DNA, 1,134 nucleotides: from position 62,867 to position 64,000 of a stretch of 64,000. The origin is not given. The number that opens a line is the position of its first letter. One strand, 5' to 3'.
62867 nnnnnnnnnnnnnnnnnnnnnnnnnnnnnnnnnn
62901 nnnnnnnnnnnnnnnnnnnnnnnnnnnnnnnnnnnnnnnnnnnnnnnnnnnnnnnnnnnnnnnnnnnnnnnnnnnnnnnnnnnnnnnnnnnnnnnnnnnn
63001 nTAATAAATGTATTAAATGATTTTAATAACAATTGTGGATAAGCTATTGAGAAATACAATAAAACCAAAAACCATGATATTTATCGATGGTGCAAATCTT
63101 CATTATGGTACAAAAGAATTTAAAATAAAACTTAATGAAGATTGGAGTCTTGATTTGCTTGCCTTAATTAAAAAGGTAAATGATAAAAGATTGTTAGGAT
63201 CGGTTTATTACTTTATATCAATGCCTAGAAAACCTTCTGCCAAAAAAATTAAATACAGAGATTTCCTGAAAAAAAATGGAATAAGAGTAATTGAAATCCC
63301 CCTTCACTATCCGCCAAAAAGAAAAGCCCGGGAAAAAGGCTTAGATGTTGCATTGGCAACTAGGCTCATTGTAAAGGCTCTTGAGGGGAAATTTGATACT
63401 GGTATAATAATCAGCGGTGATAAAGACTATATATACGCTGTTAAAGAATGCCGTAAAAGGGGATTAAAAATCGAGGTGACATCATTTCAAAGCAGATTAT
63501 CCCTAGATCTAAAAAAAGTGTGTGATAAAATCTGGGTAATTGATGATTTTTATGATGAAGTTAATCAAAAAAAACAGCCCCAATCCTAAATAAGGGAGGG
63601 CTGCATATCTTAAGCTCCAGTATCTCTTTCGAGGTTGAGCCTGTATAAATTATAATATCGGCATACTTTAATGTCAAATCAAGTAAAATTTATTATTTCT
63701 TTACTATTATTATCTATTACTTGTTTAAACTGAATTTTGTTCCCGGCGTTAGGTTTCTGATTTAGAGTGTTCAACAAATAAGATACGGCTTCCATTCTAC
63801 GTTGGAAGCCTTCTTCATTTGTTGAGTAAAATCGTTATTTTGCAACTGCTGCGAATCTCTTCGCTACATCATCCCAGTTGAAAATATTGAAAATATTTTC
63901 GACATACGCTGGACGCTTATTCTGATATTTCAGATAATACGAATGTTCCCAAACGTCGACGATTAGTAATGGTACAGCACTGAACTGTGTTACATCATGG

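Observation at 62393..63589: AT-rich two-gene cassette of an unknown 203-aa protein plus an NYN (PIN-like) nuclease: candidate uncharacterised toxin-antitoxin or defence module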

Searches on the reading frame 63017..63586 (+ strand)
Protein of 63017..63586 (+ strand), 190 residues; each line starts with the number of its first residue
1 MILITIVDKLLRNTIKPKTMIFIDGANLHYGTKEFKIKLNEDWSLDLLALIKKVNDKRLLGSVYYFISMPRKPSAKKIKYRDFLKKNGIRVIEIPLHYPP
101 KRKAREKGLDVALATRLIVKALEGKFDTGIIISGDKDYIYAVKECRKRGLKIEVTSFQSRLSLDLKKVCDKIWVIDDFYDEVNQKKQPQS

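Call 4: search_protein_families(library=pfam, proteins=[window:63017-63586:+], max_evalue=1)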
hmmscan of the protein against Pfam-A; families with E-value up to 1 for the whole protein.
window:63017-63586:+ (190 aa): 2 families
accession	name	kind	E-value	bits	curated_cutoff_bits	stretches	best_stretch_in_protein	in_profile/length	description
PF01936.24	NYN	-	1.2e-19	71.6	24.2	1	18-173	1-142/145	NYN domain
PF08409.16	TMTC_DUF1736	-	0.058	13.8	27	1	38-67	43-72/75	Protein O-mannosyl-transferase TMTC, DUF1736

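Call 5: search_protein_families(library=padloc, proteins=[window:63017-63586:+], max_evalue=1)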
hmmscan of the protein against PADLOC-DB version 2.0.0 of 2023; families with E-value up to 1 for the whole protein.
window:63017-63586:+ (190 aa): 2 families
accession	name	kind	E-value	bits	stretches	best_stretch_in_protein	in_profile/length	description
PDLC04163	HEC-09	-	1.7e-16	58.5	1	18-177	3-176/203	-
PDLC01154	NYN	-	2e-16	58.3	1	11-185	140-305/310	"LabA-like protein, NYN family nuclease"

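Call 6: search_protein_families(library=ncbifam, proteins=[window:63017-63586:+], max_evalue=1)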
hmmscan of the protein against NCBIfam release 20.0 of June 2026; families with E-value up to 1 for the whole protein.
window:63017-63586:+ (190 aa): 0 families

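Call 8: find_homologous_proteins(query=window:63017-63586:+)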
Query window:63017-63586:+ (190 aa): 7 proteins with E <= 0.001 among 192 candidates.
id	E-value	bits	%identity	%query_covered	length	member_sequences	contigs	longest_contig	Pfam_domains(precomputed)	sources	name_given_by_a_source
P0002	6.8e-119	412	100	100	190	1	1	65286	PF01936.25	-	-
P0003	9.7e-90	317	83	91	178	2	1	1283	PF01936.25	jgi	-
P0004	2.2e-27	114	39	88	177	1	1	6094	PF01936.25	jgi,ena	-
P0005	2.4e-16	78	32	87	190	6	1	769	PF01936.25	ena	-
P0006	8.2e-12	63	36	68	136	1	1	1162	PF01936.25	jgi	-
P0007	2.6e-11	62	33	87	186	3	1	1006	PF01936.25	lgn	-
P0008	1.0e-10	60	29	91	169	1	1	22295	PF01936.25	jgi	-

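Call 10: find_encoding_contigs(protein=P0003, flank=10000)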
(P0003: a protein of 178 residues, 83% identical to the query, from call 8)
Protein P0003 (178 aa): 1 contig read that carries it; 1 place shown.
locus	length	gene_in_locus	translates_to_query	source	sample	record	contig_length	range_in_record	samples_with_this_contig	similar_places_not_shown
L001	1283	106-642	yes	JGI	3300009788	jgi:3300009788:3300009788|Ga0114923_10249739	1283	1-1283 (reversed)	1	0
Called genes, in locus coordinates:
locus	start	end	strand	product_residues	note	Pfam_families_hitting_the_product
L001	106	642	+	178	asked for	PF01936:NYN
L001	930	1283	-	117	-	?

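Call 11: find_encoding_contigs(protein=P0004, flank=10000)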
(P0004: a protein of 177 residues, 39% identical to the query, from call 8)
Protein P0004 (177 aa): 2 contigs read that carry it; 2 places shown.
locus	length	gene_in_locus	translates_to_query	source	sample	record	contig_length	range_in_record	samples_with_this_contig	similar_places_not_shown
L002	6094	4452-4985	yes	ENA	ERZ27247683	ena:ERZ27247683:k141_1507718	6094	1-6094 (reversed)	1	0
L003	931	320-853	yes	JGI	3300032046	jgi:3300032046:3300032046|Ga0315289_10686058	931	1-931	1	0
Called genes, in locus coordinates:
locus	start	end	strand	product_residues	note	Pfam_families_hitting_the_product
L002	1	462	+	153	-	?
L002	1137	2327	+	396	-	PF00890:FAD_binding_2 (faint), PF01134:GIDA (faint), PF01494:FAD_binding_3, PF03486:HI0933_like, PF07992:Pyr_redox_2, PF12831:FAD_oxidored, PF13450:NAD_binding_8 (weak), PF22578:GGR_cat, +1 more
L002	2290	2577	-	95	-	PF01649:Ribosomal_S20p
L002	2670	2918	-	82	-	-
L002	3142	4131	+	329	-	PF10546:P63C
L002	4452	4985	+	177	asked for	PF01936:NYN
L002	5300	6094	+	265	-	?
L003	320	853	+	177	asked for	PF01936:NYN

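Call 49: search_solved_structures(query=window:63017-63586:+, max_evalue=1, show_alignments=3)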
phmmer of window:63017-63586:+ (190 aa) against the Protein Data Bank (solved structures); distinct sequences matched with E-value up to 1: 0.

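Call 54: search_solved_structures(query=A5, max_evalue=1, show_alignments=3)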
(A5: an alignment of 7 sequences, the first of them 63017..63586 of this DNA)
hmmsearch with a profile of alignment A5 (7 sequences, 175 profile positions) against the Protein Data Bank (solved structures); distinct sequences matched with E-value up to 1: 7.
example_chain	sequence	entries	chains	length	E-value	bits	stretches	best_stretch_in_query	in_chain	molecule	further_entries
2qip_A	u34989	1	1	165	8.5e-12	48.4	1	3-164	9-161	Protein of unknown function VPA0982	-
8k7m_C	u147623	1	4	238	0.054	16.5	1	89-159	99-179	De novo design protein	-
6isv_A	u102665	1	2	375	0.098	15.7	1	72-139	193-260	Acetophenone reductase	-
2hpg_A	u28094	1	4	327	0.19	14.7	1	45-110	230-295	ABC transporter, periplasmic substrate-binding protein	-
2een_A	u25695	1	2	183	0.23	14.4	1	62-147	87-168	Hypothetical protein PH1819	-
6llq_A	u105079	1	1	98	0.33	13.9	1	118-170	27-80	VAL88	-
3f4n_A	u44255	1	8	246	0.81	12.7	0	85-132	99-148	Pyridoxine 5'-phosphate synthase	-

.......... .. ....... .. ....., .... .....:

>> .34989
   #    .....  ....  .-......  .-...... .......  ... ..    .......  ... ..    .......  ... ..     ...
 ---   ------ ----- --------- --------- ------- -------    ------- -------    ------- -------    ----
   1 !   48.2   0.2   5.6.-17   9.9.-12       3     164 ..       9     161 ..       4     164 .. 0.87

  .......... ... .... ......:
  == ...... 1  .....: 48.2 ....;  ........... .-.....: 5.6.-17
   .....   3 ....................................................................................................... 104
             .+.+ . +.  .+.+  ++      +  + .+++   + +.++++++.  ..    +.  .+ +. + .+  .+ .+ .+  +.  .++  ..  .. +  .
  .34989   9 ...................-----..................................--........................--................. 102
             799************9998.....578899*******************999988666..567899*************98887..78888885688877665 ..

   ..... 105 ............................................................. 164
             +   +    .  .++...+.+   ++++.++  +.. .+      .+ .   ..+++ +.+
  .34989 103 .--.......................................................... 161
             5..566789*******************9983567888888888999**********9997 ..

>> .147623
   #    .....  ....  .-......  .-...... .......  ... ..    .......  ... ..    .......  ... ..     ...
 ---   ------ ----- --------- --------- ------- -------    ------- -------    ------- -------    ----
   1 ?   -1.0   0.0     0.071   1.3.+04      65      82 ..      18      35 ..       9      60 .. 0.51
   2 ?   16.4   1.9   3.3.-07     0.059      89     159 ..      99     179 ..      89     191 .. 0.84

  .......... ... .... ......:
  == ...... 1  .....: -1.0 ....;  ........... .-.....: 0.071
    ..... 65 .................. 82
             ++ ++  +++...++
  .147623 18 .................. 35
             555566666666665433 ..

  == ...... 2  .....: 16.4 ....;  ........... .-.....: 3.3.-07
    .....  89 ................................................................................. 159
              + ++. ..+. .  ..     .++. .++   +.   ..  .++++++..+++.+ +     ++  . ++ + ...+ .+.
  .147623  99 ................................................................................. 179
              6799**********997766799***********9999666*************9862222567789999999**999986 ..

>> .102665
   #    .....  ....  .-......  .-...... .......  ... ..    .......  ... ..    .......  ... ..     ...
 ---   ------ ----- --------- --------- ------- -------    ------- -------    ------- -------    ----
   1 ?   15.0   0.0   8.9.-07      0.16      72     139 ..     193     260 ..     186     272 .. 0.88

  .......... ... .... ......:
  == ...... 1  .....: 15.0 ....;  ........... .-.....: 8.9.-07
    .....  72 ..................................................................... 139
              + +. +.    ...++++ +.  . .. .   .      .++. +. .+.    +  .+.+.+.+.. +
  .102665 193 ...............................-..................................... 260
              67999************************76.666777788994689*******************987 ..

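Call 60: predict_structure(alignment_id=A5)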
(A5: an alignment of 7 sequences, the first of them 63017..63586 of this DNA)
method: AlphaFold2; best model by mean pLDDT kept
length: 190 residues; sequences in the alignment: 7
mean_pLDDT: 86.6   pTM: 0.82
mean pLDDT of the five models: 86.6, 85.0, 84.8, 84.2, 84.1
residues with pLDDT >= 90: 123; 70-90: 38; 50-70: 23; < 50: 6
segments of 3 or more residues with pLDDT < 50: 100-102, 188-190
pLDDT, mean of each block of 10 residues (from residue 1): 64 74 94 93 93 93 93 90 97 73 62 94 94 92 95 93 87 95 70
secondary structure, 60 per line:
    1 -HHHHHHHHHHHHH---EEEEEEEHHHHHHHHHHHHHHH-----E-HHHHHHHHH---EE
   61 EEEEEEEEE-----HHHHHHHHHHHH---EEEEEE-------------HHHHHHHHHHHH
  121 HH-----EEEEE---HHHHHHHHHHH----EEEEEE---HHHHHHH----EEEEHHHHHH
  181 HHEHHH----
elements in order: H2-14 E18-24 H25-39 H47-55 E59-69 H75-86 E90-95 H109-122 E128-132 H136-146 E151-156 H160-166 E171-174 H175-182

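Call 64: find_encoding_contigs(protein=P0008, flank=5000, max_places=2)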
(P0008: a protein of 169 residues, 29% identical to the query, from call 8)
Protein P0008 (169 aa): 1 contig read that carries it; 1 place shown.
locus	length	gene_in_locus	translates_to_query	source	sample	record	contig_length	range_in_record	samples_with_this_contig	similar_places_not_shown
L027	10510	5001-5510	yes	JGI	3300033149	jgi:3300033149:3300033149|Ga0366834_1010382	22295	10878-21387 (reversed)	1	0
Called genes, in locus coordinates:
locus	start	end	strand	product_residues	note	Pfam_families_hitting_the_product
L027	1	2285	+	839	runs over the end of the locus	PF13588:HSDR_N_2 (weak), PF02384:N6_Mtase, PF20473:MmeI_Mtase, PF07669:Eco57I, PF12950:TaqI_C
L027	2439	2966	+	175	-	-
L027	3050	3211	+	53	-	-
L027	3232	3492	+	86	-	-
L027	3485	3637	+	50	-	-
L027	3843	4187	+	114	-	-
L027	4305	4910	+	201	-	-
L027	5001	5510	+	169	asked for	PF01936:NYN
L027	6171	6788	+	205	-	-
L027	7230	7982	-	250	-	PF13175:AAA_15 (faint), PF13476:AAA_23 (weak), PF13555:AAA_29 (faint), PF00005:ABC_tran, PF13304:AAA_21 (weak)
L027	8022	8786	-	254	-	PF13175:AAA_15 (faint), PF00005:ABC_tran, PF02463:SMC_N (weak), PF13304:AAA_21 (faint), PF12399:BCA_ABC_TP_C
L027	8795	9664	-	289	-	PF02653:BPD_transp_2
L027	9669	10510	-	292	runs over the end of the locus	PF02653:BPD_transp_2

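Call 68: fold_search(model_id=the predicted structure, library=pdb)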
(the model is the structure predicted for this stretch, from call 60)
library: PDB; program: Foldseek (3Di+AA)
matches with E <= 10: 1778; with E <= 0.001: 10
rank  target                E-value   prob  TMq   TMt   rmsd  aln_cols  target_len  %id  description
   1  2qip                  9.5e-10  1.00  0.72  0.84   2.6       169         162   20  Crystal structure of a protein of unknown function VPA0982 from Vibrio parahaemolyticus RIMD 2210633 (released 2007-07-24)
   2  5yaa_C                1.0e-05  1.00  0.56  0.69   5.7       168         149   14  Crystal structure of Marf1 NYN domain from Mus musculus (released 2018-10-03)
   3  5yaa_D                8.3e-05  1.00  0.55  0.69   5.5       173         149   15  Crystal structure of Marf1 NYN domain from Mus musculus (released 2018-10-03)
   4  5yaa_A                3.1e-04  1.00  0.57  0.70   4.3       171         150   13  Crystal structure of Marf1 NYN domain from Mus musculus (released 2018-10-03)
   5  3s1a_A                3.1e-04  0.98  0.31  0.16   8.5       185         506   11  Crystal structure of the phosphorylation-site double mutant S431E/T432E of the KaiC circadian clock protein (released 2011-09-21)
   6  6llw_A                4.0e-04  1.00  0.35  0.19   6.9       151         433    9  Crystal Structure of Fagopyrum esculentum M UGT708C1 complexed with UDP (released 2020-08-05)
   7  4ijm_E                7.5e-04  0.97  0.32  0.17   8.2       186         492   11  Crystal structure of circadian clock protein KaiC A422V mutant (released 2013-02-13)
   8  4ivn_A                8.0e-04  0.99  0.31  0.24   8.1       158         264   14  The Vibrio vulnificus NanR protein complexed with ManNAc-6P (released 2013-07-17)
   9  1v4v_A                8.0e-04  0.99  0.37  0.22  10.7       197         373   11  Crystal Structure Of UDP-N-Acetylglucosamine 2-Epimerase From Thermus Thermophilus HB8 (released 2003-12-02)
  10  3s1a_E                9.7e-04  0.95  0.31  0.17   8.4       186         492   10  Crystal structure of the phosphorylation-site double mutant S431E/T432E of the KaiC circadian clock protein (released 2011-09-21)
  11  4dug_D                1.0e-03  0.97  0.33  0.17   8.3       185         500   10  Crystal Structure of Circadian Clock Protein KaiC E318A Mutant (released 2012-03-14)
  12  4dug_E                1.0e-03  0.97  0.33  0.17   8.1       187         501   11  Crystal Structure of Circadian Clock Protein KaiC E318A Mutant (released 2012-03-14)
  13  9j9k_A                1.1e-03  0.98  0.35  0.18  12.6       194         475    9  Glucosyl transferase NbUGT72AY1 co-crystallized with Scopoletin and UDP2F glucose (released 2024-09-04)
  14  2acv_A                1.6e-03  0.99  0.34  0.18   6.6       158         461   14  Crystal Structure of Medicago truncatula UGT71G1 (released 2005-11-15)
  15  6mh4_A                1.6e-03  0.96  0.29  0.17  10.3       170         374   10  Crystal Structure of 1-deoxy-D-xylulose-5-phosphate reductoisomerase from Staphylococcus schleiferi, Apoenzyme (released 2020-03-18)
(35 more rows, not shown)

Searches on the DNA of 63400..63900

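Call 18: search_rna_families(source=window, start=63400, end=63900, threshold=evalue, max_evalue=10, show_alignments=2)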
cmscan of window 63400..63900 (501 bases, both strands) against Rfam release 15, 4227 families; matches with E-value up to 10: 8.
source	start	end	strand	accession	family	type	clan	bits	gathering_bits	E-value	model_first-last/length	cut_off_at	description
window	63769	63827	-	RF01991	SECIS_5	Cis-reg;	-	24.8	50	0.023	1-66/66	no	Selenocysteine insertion sequence 5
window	63514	63630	+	RF00356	snoR32_R81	Gene; snRNA; snoRNA; CD-box;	-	22.5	45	1.3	1-98/98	no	Small nucleolar RNA R32/R81/Z41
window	63514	63619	-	RF00356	snoR32_R81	Gene; snRNA; snoRNA; CD-box;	-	19.4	45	5.8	1-98/98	no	Small nucleolar RNA R32/R81/Z41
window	63781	63822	+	RF00489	ctRNA_p42d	Gene; antisense;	-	19.3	50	0.16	1-46/46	no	ctRNA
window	63767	63829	+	RF00665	mir-290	Gene; miRNA;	CL00096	18.3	51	0.6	1-70/70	no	mir-290 microRNA precursor family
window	63787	63878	-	RF02798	CssrA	Gene; sRNA;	-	15.6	93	1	1-111/111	no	Chromosome-encoded Shigella sRNA A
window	63450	63473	+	RF01107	SBRMV1_UPD-PKf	Cis-reg;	-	14.7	39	7.1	1-27/27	no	Pseudoknot of upstream pseudoknot domain (UPD) of the 3'UTR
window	63400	63505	+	RF04195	MIR6217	Gene; miRNA;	-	12.6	110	2.9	123-228/228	5'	MIR6217 microRNA precursor family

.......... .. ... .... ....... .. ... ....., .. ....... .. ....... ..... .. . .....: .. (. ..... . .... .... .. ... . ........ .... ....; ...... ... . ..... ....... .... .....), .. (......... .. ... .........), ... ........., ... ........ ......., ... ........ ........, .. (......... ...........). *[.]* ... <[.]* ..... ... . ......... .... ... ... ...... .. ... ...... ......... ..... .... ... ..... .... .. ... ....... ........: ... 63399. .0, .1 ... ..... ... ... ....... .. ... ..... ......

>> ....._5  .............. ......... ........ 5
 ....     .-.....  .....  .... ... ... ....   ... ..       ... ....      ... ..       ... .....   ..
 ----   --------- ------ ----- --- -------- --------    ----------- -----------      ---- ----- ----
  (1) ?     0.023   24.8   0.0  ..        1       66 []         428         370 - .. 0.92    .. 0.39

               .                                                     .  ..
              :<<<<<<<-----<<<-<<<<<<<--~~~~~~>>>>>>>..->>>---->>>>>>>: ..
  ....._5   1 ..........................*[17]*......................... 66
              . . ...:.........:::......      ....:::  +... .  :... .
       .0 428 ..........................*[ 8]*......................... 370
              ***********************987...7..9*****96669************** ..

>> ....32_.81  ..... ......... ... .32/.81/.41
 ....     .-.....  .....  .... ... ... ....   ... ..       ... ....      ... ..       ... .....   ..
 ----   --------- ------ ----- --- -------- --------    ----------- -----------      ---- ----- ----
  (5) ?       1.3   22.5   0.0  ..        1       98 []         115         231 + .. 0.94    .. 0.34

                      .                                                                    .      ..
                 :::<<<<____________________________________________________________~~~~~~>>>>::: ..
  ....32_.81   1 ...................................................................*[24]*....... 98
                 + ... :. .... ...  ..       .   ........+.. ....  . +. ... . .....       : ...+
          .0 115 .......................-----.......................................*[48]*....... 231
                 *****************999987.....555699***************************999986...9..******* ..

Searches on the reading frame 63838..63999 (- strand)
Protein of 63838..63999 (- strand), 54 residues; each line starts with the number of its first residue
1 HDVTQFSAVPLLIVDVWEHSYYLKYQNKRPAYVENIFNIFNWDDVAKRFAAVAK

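Call 75: search_protein_families(library=pfam, proteins=[window:63838-63999:-], max_evalue=0.1)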
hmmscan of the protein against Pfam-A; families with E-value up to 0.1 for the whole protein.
window:63838-63999:- (54 aa): 2 families
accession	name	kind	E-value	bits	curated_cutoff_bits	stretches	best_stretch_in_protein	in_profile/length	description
PF02777.23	Sod_Fe_C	-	4.9e-18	65.5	20.9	1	7-48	61-102/102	Iron/manganese superoxide dismutases, C-terminal domain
PF09782.14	NDUF_B6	-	0.048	14.3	27.9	1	8-41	71-106/128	NADH:ubiquinone oxidoreductase, NDUFB6/B17 subunit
